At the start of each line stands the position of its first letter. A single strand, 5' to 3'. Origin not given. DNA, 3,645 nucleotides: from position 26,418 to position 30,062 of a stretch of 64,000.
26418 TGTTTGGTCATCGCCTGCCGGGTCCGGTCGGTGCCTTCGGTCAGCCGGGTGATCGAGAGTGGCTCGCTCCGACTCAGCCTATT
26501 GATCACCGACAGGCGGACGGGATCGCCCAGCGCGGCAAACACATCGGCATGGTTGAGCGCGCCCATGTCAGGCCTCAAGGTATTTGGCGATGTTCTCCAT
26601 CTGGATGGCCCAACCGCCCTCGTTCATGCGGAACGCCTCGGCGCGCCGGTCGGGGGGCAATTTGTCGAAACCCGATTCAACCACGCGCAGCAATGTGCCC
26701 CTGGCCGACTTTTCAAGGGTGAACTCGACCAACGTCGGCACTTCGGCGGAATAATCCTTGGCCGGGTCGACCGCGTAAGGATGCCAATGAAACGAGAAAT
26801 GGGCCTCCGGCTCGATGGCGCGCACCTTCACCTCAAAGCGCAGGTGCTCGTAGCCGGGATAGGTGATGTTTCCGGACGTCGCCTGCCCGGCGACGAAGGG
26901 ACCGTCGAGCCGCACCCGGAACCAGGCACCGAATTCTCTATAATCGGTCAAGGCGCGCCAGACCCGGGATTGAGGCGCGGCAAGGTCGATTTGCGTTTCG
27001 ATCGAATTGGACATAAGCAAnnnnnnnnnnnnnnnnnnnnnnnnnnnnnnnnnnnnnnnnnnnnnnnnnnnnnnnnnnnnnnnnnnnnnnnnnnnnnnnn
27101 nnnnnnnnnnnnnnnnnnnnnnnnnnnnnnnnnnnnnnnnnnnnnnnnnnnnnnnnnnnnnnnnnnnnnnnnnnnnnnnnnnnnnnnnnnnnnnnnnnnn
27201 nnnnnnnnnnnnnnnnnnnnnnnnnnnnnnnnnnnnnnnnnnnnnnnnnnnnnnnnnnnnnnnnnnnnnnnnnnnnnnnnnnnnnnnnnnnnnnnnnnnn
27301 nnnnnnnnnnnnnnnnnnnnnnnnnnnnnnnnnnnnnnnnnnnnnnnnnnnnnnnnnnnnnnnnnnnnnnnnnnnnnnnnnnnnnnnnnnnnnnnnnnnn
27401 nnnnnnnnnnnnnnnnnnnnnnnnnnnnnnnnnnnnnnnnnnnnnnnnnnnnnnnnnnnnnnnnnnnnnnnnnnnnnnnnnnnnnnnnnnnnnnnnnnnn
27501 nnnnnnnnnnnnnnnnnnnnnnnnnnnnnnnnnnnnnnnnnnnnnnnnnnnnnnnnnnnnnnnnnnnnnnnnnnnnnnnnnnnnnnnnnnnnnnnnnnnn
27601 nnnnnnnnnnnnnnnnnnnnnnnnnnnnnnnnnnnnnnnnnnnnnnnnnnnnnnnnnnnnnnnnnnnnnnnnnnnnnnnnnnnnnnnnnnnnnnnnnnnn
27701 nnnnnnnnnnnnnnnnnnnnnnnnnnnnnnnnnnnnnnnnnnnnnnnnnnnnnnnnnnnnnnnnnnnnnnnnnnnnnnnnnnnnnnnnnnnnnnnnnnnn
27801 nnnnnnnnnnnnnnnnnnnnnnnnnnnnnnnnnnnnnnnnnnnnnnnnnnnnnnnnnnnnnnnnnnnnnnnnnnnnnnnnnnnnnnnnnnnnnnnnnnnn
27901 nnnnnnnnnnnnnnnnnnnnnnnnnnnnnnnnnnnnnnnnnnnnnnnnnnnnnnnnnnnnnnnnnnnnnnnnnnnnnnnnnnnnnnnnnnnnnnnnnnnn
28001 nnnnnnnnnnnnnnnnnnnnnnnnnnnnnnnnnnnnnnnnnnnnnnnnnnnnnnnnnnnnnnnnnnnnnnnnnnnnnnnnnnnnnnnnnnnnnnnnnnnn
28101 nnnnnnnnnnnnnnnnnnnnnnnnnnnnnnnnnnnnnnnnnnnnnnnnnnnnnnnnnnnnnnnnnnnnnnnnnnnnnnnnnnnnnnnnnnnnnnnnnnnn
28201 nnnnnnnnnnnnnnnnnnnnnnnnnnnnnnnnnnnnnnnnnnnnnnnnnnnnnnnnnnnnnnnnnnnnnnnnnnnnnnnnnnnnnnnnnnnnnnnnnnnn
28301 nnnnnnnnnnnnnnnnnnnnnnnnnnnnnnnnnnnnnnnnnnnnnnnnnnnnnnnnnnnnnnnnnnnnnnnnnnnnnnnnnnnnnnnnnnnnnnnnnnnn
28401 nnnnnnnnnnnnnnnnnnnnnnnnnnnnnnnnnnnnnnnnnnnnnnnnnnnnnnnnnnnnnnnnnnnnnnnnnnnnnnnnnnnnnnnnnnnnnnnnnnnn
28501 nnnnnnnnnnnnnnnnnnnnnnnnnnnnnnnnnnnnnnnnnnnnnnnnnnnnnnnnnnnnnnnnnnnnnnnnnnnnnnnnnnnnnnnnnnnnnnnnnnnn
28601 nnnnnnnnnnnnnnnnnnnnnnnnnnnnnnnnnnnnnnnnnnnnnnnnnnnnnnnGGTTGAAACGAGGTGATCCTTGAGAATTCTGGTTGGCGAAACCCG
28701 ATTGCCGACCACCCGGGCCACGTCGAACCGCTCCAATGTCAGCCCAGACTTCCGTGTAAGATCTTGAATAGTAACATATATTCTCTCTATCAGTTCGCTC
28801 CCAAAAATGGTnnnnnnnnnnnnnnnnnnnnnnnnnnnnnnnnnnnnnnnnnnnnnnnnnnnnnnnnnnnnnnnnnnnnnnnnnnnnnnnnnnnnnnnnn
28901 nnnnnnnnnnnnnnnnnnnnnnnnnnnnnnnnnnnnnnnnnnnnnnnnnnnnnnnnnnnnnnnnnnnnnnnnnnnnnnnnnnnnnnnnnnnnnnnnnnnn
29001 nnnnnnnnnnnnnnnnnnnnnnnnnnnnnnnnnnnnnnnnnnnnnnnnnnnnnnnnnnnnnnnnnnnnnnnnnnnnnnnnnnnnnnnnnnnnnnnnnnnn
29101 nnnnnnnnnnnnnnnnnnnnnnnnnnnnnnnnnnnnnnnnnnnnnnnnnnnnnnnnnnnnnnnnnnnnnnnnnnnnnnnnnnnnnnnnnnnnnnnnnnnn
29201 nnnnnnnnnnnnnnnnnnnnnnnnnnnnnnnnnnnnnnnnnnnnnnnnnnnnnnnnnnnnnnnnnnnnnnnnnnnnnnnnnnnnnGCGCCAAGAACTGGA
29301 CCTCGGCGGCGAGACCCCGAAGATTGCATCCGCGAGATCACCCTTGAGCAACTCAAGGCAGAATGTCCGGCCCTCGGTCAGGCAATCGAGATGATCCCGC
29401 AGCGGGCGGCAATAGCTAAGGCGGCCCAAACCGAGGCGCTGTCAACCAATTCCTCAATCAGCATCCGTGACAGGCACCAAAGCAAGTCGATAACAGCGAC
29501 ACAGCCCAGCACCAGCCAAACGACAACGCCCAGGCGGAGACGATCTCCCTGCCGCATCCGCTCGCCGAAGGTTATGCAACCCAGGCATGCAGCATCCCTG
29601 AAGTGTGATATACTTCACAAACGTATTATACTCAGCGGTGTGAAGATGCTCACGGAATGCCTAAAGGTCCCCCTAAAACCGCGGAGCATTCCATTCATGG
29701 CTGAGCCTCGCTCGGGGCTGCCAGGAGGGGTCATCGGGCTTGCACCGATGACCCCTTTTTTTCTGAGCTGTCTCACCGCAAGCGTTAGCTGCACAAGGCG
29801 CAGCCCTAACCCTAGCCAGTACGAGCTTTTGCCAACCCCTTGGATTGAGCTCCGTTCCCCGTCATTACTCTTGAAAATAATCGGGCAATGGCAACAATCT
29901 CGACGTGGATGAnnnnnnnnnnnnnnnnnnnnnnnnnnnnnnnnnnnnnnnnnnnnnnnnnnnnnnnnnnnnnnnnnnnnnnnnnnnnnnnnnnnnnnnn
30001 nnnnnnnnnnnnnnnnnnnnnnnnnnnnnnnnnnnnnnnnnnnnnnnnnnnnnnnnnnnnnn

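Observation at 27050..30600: Low-GC, gene-poor 3.5-kb tract abutting the 3' end of tRNA-Gln, packed with promoter and terminator modules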

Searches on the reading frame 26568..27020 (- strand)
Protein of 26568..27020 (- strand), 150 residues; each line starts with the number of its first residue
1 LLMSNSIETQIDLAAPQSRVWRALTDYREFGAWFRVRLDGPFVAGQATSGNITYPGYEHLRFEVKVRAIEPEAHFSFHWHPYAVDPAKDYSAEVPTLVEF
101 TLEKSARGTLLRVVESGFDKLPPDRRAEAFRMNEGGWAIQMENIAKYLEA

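Call 11: search_protein_families(library=pfam, proteins=[window:26568-27020:-], max_evalue=0.1)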
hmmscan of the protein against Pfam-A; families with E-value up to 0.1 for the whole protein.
window:26568-27020:- (150 aa): 2 families
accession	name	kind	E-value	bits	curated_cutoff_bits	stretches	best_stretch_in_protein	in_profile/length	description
PF08327.17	AHSA1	-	1.2e-14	55.1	22.1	1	15-149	2-125/125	Activator of Hsp90 ATPase homolog 1-like protein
PF10604.15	Polyketide_cyc2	-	1.6e-05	25.6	27.4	1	6-149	3-142/142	Polyketide cyclase / dehydrase and lipid transport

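Call 15: find_encoding_contigs(protein=window:26568-27020:-, flank=10000, max_places=10)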
Protein window:26568-27020:- (150 aa): no gene with exactly this product is on record in the collection.

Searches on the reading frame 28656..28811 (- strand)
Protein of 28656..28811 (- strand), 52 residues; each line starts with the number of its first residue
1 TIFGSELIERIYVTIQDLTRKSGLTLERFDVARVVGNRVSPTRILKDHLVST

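Call 53: search_protein_families(library=phrogs, proteins=[window:28656-28811:-], max_evalue=1)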
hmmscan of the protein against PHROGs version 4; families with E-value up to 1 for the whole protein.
seq(52 aa): 1 family
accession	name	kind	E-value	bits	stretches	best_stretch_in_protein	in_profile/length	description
phrog_9733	-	unknown function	0.42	12.1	1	10-37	36-64/83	-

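Call 54: search_protein_families(library=pfam, proteins=[window:28656-28811:-], max_evalue=1)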
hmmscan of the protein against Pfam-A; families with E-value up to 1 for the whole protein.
seq(52 aa): 0 families

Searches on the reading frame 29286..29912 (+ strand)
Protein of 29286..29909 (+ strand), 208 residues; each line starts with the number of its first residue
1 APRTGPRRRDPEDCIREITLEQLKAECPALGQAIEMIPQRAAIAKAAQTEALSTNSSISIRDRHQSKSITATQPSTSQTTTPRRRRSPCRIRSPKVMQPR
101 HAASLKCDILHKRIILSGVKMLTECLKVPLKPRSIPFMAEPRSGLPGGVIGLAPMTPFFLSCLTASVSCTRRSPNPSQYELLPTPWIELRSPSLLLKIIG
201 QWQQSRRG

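Call 11: search_protein_families(library=pfam, proteins=[window:29391-29912:+], max_evalue=0.1)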
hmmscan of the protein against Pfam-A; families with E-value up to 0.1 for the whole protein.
window:29391-29912:+ (173 aa): 0 families

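Call 53: search_protein_families(library=phrogs, proteins=[window:29286-29909:+], max_evalue=1)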
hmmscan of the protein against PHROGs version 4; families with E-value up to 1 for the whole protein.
seq(208 aa): 0 families

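Call 54: search_protein_families(library=pfam, proteins=[window:29286-29909:+], max_evalue=1)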
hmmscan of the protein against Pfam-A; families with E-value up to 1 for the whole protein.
seq(208 aa): 2 families
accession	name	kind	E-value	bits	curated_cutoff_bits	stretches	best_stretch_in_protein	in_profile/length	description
PF04177.18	TAP42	-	0.072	12.7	26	1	10-99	179-261/346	TAP42-like family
PF16096.10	FXR_C1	-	0.53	11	28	0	57-90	17-50/76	Fragile X-related 1 protein C-terminal region 2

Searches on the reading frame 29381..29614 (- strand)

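Call 53: search_protein_families(library=phrogs, proteins=[window:29381-29614:-], max_evalue=1)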
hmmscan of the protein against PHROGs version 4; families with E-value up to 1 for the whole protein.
seq(78 aa): 2 families
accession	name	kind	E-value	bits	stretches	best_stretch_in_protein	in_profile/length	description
phrog_4839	-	unknown function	0.055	14.7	1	24-75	13-64/87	-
phrog_23803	-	unknown function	0.073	13.4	1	19-63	23-65/237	-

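Call 54: search_protein_families(library=pfam, proteins=[window:29381-29614:-], max_evalue=1)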
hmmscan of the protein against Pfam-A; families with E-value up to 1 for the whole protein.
seq(78 aa): 0 families
